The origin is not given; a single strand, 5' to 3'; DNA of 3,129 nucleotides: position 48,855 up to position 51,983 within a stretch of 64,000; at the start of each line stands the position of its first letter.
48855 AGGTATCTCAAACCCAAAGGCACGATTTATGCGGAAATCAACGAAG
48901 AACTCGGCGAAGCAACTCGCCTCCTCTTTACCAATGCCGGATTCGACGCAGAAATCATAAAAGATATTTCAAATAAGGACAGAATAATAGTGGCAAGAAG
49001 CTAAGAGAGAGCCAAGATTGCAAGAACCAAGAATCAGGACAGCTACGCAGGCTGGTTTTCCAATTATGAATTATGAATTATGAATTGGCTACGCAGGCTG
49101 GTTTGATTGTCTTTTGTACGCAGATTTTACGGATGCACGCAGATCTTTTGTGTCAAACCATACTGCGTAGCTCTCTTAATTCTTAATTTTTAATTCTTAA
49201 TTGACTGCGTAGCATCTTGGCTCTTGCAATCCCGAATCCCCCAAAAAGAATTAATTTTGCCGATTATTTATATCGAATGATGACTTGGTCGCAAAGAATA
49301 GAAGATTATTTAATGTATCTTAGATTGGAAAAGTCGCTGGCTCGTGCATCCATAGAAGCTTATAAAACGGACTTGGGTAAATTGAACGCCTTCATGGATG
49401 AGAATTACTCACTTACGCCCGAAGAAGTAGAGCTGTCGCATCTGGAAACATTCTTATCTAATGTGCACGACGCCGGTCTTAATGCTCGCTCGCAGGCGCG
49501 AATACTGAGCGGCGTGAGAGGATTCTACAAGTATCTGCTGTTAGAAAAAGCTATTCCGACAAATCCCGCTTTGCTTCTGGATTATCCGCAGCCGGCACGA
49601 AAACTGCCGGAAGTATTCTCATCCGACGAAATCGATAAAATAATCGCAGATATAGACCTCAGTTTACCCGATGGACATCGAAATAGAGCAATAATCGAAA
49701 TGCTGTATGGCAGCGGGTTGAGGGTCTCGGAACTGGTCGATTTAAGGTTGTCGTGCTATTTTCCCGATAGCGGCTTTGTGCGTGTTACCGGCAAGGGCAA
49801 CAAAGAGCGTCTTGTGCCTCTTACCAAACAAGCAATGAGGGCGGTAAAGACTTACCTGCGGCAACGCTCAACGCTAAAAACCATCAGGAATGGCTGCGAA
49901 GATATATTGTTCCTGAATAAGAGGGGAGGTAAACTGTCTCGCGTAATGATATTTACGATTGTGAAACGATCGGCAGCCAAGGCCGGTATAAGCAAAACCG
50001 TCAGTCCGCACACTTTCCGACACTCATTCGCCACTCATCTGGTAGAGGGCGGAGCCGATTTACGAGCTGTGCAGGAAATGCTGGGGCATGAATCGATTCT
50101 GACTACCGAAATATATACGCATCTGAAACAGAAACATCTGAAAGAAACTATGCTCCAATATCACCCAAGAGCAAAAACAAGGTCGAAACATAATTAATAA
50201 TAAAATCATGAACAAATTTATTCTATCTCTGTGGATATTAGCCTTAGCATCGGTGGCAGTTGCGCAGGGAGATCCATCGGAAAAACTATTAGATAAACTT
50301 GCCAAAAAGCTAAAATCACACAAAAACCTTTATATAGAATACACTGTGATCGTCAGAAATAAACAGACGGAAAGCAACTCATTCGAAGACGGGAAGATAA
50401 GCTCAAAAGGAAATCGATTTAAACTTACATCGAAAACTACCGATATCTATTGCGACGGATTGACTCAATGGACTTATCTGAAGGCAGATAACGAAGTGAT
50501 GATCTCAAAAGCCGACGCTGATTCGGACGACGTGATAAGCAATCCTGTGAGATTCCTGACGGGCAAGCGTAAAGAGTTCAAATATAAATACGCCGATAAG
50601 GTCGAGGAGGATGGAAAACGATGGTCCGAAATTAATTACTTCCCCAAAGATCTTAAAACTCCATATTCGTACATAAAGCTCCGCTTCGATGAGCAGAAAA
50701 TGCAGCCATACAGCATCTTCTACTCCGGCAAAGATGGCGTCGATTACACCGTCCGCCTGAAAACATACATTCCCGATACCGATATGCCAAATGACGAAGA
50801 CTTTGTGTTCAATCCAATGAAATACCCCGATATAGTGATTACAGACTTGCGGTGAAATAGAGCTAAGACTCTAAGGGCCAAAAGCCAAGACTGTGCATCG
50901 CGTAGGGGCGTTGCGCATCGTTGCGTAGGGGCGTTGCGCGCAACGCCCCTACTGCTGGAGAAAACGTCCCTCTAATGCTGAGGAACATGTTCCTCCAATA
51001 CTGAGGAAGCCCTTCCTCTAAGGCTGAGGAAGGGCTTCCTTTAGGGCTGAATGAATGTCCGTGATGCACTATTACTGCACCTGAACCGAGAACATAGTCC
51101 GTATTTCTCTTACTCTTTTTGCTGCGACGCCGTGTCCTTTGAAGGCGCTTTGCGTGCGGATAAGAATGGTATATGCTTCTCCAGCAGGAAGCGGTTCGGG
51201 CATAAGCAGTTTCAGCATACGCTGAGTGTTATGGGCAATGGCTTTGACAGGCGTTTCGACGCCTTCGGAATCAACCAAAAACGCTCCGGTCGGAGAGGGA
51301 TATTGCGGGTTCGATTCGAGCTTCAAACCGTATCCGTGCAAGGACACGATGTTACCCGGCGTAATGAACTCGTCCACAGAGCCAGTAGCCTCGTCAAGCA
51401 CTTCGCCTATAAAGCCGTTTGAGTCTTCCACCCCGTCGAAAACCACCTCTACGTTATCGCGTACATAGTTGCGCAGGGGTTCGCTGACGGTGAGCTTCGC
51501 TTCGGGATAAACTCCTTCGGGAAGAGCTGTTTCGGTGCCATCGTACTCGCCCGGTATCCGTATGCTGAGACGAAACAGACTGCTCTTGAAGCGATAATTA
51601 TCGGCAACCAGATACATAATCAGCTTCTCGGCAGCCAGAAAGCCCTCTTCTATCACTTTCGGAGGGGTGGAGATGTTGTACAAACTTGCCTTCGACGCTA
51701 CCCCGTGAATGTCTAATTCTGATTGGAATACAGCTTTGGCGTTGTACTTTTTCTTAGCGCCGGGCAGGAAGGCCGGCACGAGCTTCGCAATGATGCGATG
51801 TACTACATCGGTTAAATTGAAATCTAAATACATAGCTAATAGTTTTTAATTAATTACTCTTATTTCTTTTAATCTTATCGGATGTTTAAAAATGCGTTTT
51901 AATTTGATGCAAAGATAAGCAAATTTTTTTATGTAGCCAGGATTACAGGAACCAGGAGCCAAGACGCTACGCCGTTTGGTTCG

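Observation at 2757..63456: Abundant family of nested palindromic intergenic elements with a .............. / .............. core and heptad-repeat arms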

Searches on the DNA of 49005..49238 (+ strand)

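Call 69: search_dna_similar(query=window:49005-49238:+, collection=phages, mode=distant, max_evalue=0.01, max_rows=10)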
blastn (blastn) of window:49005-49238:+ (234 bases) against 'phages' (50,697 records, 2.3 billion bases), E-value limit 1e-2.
No match.

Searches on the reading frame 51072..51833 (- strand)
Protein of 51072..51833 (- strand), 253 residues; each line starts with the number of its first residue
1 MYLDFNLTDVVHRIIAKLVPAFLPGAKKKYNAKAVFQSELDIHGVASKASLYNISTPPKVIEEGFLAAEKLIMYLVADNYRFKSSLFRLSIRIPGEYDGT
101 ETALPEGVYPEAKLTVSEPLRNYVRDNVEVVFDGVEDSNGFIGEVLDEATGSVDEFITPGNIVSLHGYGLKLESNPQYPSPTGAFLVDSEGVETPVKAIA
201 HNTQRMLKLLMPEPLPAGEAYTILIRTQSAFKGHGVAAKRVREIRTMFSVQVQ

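Call 11: search_protein_families(library=pfam, proteins=[window:51072-51833:-])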
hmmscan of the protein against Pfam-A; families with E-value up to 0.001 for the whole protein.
window:51072-51833:- (253 aa): 1 family
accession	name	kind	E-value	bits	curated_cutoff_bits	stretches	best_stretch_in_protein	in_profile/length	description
PF14734.12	DUF4469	-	9.3e-13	48.4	22.6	1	142-239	1-95/101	Domain of unknown function (DUF4469) with IG-like fold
